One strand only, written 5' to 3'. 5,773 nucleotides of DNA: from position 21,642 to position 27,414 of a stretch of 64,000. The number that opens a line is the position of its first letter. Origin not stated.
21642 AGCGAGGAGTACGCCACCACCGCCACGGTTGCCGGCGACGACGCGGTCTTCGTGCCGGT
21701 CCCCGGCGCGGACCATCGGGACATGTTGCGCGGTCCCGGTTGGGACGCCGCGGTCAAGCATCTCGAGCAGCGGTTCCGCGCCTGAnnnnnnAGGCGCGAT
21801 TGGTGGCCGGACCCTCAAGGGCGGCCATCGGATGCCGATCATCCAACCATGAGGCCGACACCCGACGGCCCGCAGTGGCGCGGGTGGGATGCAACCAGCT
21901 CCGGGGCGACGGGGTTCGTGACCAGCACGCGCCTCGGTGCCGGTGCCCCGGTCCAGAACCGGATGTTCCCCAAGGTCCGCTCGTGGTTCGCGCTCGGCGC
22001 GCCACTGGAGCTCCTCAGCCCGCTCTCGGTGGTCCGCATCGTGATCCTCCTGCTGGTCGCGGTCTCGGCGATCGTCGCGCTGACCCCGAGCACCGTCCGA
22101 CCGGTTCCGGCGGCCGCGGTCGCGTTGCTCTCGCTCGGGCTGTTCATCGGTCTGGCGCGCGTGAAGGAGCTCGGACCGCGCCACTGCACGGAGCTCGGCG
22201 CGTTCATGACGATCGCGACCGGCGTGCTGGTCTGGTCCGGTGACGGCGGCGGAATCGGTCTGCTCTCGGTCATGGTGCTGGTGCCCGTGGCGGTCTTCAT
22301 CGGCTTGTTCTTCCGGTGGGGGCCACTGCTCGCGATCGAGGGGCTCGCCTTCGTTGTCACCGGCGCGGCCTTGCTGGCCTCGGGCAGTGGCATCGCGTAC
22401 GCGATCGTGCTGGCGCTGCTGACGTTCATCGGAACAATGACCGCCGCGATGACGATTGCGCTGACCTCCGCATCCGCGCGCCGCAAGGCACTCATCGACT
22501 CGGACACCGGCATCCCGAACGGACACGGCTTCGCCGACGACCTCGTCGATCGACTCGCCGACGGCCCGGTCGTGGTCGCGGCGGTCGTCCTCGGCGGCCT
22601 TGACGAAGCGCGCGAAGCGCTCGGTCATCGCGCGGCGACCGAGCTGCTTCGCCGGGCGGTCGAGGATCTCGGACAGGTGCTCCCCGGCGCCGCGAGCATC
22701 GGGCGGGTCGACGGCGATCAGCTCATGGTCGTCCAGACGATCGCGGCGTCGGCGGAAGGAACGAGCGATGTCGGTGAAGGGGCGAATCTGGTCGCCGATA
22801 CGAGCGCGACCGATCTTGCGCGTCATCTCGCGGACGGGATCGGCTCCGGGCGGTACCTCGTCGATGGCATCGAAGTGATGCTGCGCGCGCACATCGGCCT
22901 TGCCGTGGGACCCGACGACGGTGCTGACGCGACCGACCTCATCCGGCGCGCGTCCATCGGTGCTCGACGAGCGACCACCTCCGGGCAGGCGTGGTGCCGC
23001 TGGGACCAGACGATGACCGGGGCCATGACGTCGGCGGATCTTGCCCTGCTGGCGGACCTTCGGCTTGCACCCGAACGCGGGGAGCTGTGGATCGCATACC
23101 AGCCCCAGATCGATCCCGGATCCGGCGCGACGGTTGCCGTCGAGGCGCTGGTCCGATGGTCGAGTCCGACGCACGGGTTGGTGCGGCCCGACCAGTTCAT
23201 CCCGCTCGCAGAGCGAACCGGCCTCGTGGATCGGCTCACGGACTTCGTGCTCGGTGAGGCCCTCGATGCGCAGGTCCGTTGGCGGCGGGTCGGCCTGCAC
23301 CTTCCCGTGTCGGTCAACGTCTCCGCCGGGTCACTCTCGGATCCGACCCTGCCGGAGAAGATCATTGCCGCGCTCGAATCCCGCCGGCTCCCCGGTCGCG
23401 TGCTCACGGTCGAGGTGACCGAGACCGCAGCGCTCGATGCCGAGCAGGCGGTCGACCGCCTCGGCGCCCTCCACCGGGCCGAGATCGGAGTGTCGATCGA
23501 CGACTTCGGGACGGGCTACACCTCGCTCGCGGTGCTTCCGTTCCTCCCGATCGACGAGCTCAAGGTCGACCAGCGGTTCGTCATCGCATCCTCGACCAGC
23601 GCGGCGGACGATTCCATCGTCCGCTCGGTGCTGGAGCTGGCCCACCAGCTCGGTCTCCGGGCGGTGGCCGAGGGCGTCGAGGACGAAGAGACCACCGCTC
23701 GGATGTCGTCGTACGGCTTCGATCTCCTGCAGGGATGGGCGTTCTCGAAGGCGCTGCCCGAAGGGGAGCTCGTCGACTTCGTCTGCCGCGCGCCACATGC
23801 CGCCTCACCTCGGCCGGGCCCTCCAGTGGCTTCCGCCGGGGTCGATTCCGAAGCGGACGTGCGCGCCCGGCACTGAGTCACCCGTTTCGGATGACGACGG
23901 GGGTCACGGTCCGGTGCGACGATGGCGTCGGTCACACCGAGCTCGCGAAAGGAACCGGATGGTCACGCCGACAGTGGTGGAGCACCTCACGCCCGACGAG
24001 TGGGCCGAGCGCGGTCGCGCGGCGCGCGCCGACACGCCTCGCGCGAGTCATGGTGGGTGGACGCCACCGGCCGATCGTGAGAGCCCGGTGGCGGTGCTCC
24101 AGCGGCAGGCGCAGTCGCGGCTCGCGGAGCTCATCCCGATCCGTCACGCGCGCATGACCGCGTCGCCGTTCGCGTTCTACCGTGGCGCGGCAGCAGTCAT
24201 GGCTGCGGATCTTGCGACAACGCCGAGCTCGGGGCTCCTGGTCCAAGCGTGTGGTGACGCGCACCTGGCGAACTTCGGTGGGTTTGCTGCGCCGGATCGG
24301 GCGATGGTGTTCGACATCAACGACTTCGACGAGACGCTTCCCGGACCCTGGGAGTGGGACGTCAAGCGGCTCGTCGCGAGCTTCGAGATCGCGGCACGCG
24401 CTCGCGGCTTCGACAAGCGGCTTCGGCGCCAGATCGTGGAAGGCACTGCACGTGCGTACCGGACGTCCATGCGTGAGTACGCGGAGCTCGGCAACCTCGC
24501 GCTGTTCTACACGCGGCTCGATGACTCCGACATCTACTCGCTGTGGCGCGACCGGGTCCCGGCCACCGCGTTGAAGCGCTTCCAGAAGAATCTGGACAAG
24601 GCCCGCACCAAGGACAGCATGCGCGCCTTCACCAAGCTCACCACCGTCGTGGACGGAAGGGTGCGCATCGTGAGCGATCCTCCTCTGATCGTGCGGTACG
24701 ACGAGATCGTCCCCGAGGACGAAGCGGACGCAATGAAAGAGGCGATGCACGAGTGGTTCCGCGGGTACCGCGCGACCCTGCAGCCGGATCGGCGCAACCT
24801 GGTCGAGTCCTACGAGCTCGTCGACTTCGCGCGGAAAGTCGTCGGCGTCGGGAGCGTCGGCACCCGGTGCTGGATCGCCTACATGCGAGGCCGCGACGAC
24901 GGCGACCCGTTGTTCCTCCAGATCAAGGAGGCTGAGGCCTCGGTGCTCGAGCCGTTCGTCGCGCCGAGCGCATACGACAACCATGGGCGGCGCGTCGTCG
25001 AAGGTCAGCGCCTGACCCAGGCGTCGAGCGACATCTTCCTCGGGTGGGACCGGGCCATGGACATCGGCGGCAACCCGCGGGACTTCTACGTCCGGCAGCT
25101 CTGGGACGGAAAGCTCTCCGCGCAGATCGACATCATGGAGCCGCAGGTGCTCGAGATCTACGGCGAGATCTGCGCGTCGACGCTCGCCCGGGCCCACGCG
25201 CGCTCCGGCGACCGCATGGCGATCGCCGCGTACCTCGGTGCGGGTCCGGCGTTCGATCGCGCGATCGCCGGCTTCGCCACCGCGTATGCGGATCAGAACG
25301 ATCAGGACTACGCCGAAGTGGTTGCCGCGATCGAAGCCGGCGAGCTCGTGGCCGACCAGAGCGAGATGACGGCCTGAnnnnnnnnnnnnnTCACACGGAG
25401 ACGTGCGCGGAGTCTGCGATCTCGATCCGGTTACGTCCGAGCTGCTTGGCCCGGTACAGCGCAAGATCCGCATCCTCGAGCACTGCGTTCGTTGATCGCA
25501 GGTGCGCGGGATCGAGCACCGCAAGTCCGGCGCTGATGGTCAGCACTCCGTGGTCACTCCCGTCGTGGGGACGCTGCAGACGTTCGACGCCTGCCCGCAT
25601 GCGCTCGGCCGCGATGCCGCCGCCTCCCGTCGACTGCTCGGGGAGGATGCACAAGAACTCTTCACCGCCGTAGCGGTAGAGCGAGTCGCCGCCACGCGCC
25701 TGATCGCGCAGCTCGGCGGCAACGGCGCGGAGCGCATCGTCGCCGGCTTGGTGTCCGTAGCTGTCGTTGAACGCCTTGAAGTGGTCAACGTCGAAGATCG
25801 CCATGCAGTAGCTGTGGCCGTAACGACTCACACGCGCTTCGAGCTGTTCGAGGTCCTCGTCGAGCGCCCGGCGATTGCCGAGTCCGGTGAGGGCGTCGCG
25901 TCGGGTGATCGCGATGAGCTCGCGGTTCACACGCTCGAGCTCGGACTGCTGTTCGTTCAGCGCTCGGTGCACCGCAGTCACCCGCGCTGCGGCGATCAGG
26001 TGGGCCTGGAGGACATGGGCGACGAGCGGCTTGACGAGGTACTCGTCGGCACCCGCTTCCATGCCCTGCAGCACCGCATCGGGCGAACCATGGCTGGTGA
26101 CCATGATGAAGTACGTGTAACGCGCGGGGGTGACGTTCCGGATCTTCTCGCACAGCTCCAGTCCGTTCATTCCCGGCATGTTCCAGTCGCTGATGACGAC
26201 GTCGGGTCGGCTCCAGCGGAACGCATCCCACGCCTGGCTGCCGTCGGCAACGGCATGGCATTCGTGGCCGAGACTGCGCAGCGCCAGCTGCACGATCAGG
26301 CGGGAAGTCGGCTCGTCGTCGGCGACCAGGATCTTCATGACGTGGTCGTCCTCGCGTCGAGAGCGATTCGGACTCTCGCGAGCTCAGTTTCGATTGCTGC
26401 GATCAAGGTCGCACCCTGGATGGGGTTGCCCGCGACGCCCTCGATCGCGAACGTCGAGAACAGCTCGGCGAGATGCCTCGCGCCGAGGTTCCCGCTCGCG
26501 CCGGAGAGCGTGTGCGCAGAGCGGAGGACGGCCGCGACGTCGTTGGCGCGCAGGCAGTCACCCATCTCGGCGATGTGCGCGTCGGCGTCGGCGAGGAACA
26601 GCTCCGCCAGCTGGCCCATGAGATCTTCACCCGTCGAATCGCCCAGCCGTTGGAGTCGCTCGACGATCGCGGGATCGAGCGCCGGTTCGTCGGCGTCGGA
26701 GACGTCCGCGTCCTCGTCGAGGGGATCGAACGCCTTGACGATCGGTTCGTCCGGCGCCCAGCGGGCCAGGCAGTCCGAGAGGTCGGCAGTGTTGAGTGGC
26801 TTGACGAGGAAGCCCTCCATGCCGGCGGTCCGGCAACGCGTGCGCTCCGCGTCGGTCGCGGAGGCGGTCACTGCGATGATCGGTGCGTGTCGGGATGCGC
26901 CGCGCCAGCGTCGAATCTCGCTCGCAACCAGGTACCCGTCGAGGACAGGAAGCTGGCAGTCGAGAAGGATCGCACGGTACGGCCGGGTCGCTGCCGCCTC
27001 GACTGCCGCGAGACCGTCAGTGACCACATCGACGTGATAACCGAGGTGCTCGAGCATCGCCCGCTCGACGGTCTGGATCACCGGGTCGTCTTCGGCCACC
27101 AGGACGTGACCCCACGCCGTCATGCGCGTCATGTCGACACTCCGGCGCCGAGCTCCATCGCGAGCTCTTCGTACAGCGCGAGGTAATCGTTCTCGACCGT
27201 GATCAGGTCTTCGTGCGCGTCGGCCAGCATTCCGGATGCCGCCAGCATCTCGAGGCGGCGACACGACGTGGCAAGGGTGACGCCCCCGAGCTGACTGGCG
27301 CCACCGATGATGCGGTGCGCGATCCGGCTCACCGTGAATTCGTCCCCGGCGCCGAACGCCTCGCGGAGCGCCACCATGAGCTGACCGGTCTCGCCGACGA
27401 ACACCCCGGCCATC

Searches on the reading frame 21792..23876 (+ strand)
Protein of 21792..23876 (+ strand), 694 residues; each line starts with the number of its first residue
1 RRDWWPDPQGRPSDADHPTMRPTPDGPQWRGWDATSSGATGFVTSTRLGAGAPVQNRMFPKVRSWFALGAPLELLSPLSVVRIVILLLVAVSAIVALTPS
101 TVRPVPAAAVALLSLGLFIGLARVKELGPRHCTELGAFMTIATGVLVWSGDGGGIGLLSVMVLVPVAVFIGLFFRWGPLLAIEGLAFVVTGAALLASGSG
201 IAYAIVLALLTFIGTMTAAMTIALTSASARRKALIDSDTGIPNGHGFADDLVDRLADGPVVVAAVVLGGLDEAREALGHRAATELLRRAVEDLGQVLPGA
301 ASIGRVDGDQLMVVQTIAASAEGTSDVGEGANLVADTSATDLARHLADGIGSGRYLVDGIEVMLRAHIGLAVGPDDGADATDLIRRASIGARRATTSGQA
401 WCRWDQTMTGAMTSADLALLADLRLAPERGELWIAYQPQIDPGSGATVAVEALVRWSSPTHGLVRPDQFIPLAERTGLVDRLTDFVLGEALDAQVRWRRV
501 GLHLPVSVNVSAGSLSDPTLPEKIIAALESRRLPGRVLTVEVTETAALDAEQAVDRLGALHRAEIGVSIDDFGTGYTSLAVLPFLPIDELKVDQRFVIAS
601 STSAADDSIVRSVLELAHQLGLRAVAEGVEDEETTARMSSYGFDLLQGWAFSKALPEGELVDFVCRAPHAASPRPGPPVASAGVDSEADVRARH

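Call 88: search_protein_families(library=pfam, proteins=[window:21792-23876:+], max_evalue=0.00001)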
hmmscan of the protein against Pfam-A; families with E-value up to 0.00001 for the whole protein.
window:21792-23876:+ (694 aa): 2 families
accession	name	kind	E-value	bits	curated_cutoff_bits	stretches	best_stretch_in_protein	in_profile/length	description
PF00563.25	EAL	-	4.8e-59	200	31.3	1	422-653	3-235/236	EAL domain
PF00990.26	GGDEF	-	2e-06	28.1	23.8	0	233-398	1-158/161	Diguanylate cyclase, GGDEF domain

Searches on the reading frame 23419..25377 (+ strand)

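Call 88: search_protein_families(library=pfam, proteins=[window:23419-25377:+], max_evalue=0.00001)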
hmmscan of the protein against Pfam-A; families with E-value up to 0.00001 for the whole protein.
window:23419-25377:+ (652 aa): 1 family
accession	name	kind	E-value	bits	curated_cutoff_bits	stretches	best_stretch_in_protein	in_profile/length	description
PF10009.15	DUF2252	-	4.1e-139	464.4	22.3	1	234-636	1-391/392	Uncharacterized protein conserved in bacteria (DUF2252)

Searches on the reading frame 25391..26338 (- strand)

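Call 95: search_protein_families(library=pfam, proteins=[window:25391-26338:-], max_evalue=0.0001)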
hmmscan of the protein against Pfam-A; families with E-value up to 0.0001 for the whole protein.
window:25391-26338:- (315 aa): 2 families
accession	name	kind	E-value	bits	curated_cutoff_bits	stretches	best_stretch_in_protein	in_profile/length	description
PF00990.26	GGDEF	-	2.5e-43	148.1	23.8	1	147-304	3-161/161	Diguanylate cyclase, GGDEF domain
PF00072.30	Response_reg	-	9.3e-26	90.6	30.2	1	3-113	1-109/111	Response regulator receiver domain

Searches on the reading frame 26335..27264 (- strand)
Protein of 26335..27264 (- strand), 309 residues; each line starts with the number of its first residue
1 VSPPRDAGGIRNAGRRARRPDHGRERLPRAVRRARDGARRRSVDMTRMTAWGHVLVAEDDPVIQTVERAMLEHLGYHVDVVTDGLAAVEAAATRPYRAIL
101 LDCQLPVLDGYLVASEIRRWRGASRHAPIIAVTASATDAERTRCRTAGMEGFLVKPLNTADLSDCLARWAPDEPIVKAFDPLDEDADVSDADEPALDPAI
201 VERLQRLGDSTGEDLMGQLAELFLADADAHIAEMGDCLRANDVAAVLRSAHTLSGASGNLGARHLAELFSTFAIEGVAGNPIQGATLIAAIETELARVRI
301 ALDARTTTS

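Call 95: search_protein_families(library=pfam, proteins=[window:26335-27264:-], max_evalue=0.0001)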
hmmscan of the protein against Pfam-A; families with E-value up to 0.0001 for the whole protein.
window:26335-27264:- (309 aa): 2 families
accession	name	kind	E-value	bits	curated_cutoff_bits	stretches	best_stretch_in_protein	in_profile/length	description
PF00072.30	Response_reg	-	1.5e-22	80.2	30.2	1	54-164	1-108/111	Response regulator receiver domain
PF01627.28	Hpt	-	1e-10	42.2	24.6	1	218-272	1-55/84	Hpt domain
